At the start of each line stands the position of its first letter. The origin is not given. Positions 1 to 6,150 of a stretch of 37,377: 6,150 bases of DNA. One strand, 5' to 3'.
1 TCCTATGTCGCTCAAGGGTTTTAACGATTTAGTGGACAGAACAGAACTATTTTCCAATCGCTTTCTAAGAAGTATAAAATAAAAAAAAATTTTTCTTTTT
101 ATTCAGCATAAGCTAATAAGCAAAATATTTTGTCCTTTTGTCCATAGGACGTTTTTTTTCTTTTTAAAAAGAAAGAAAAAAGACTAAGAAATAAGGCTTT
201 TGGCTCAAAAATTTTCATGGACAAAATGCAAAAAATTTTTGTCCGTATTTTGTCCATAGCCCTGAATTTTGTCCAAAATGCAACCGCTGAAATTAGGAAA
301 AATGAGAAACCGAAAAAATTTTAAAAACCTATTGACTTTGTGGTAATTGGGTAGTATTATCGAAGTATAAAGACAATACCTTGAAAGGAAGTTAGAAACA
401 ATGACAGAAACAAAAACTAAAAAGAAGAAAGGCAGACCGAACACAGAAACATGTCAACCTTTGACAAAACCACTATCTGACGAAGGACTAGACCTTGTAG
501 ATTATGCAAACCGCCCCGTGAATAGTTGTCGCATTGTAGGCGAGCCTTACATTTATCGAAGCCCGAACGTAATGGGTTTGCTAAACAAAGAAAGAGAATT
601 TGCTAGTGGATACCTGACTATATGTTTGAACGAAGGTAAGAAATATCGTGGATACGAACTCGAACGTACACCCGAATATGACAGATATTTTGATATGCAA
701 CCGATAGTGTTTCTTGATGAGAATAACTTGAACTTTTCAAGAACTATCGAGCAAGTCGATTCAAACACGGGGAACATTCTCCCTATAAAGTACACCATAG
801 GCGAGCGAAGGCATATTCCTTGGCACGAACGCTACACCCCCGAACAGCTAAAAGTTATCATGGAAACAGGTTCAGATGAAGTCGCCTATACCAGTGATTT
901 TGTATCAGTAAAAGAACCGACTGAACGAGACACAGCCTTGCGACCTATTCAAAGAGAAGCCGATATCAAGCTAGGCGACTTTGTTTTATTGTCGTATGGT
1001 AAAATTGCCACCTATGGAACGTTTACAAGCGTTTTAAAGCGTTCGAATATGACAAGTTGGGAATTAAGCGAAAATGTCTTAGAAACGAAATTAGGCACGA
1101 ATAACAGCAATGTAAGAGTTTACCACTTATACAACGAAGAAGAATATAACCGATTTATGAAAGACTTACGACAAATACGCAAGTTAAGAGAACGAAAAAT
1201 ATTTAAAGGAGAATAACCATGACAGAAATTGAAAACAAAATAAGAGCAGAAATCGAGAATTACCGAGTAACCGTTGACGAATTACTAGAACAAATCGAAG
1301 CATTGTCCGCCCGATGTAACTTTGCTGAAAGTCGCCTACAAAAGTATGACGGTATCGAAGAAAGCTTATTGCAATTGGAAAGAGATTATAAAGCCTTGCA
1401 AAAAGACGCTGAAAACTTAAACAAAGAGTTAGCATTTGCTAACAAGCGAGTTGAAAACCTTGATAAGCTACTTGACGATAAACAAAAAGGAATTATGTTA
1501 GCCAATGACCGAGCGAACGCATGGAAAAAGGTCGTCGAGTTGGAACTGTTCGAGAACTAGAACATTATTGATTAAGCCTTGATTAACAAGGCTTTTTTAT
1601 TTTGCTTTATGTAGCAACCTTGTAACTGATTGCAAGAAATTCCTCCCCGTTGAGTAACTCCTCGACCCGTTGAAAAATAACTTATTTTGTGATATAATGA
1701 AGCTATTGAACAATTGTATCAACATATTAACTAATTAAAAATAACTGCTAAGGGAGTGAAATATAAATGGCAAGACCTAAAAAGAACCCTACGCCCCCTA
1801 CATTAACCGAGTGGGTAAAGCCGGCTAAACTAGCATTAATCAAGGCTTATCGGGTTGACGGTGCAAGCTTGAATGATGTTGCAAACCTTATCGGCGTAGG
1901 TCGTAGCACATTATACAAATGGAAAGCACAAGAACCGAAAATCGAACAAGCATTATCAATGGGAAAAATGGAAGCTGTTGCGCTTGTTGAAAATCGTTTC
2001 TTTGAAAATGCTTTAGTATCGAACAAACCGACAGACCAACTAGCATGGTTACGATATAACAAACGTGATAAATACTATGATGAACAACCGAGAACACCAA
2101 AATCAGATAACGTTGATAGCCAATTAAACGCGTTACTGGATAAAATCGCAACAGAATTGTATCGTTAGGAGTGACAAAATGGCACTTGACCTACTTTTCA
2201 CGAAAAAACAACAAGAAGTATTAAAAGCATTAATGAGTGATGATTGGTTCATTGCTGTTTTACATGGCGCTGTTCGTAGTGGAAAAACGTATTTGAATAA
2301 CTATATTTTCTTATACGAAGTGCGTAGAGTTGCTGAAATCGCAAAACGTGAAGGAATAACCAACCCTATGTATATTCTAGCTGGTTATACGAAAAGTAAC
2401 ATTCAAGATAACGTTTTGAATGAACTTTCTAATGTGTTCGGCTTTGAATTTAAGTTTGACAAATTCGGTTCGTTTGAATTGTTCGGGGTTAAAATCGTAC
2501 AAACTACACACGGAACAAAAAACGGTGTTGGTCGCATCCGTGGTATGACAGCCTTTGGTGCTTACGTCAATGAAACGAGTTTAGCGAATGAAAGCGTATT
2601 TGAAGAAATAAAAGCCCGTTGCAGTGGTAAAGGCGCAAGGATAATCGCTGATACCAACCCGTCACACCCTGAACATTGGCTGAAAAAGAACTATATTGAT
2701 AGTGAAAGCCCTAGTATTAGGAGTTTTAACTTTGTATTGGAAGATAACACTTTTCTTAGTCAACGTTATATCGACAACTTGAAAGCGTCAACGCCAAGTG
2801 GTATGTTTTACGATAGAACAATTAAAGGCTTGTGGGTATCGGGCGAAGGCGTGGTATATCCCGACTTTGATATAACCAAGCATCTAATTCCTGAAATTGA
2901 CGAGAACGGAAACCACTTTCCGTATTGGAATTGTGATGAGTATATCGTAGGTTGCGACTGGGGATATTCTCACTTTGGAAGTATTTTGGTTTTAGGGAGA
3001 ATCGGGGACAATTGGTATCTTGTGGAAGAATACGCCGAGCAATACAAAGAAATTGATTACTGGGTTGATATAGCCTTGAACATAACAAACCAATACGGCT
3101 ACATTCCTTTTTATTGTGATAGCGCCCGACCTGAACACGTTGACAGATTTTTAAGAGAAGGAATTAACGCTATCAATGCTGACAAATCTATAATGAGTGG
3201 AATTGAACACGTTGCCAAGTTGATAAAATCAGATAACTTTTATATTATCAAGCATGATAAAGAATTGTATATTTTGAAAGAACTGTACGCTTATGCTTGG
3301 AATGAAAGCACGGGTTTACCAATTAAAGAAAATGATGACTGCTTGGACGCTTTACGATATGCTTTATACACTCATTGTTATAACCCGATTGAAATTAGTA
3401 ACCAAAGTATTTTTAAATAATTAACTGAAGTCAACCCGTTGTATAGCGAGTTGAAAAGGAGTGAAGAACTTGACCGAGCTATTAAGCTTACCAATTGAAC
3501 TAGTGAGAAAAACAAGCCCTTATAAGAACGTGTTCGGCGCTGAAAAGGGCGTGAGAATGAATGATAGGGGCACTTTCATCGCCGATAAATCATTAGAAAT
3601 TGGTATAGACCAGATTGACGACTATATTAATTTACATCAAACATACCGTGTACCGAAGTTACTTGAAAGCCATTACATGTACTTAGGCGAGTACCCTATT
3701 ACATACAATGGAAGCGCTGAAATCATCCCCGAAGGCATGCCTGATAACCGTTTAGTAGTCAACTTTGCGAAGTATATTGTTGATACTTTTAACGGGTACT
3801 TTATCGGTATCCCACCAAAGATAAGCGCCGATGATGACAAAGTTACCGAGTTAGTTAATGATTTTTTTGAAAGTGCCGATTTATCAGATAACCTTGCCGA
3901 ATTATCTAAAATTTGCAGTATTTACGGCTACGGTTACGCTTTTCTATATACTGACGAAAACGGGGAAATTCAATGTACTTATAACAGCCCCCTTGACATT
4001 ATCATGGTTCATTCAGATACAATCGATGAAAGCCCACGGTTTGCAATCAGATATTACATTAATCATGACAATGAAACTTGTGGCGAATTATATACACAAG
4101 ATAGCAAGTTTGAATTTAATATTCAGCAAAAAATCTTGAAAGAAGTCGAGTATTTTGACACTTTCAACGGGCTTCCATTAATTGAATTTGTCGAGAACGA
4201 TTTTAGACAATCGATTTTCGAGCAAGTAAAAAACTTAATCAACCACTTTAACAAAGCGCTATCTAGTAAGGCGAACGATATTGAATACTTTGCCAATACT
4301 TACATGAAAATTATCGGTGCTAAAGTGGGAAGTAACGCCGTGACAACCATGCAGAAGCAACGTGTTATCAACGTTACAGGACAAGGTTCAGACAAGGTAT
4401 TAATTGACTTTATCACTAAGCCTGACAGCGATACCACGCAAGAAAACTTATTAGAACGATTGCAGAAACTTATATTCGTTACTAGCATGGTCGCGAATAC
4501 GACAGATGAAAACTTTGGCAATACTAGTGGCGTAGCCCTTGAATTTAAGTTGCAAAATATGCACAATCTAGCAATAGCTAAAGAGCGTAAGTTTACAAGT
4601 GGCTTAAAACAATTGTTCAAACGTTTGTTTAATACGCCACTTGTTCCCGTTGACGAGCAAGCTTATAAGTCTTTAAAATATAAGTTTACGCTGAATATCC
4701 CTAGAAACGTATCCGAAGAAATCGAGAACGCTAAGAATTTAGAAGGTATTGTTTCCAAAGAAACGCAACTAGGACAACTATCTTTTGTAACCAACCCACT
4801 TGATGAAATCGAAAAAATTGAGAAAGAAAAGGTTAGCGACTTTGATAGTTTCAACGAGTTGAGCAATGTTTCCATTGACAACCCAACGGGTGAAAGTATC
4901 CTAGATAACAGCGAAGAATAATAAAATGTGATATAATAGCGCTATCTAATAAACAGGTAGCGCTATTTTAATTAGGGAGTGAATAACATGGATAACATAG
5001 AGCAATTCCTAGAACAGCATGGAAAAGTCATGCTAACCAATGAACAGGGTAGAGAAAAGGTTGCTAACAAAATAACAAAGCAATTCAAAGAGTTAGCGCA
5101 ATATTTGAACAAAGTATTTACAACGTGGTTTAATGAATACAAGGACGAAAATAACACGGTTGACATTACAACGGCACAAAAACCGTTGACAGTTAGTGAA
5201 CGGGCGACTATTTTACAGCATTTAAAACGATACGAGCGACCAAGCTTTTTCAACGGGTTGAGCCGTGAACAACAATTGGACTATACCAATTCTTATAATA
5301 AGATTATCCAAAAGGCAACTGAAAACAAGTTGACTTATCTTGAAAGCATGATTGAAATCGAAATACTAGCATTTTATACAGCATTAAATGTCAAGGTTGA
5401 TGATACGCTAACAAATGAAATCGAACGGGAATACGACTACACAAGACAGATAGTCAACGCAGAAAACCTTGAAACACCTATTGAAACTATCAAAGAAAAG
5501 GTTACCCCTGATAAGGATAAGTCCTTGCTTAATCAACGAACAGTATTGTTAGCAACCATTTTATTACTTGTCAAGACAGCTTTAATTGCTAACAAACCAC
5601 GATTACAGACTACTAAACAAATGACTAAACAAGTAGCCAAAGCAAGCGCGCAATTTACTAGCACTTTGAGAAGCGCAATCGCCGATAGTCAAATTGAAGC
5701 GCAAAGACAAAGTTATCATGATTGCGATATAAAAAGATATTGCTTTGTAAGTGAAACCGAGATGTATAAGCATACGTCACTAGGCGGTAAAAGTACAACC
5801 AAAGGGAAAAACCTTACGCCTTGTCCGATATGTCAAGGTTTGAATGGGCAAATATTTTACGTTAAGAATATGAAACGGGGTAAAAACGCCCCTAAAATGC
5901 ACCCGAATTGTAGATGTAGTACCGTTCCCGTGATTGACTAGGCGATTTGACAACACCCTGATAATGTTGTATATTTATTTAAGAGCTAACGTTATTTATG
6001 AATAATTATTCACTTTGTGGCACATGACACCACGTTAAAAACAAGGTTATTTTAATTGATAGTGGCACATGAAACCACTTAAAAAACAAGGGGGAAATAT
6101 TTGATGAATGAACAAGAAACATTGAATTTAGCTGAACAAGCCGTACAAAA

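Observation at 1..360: Two homologous non-coding control regions built from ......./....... iterons plus an A/T palindrome. They are candidate replication origins or a multi-operator switch.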

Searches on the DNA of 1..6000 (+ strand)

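Call 7: search_dna_similar(query=window:1-6000:+, collection=phages, mode=near, max_rows=20)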
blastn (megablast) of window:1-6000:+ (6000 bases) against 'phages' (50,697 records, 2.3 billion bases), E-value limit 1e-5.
No match.
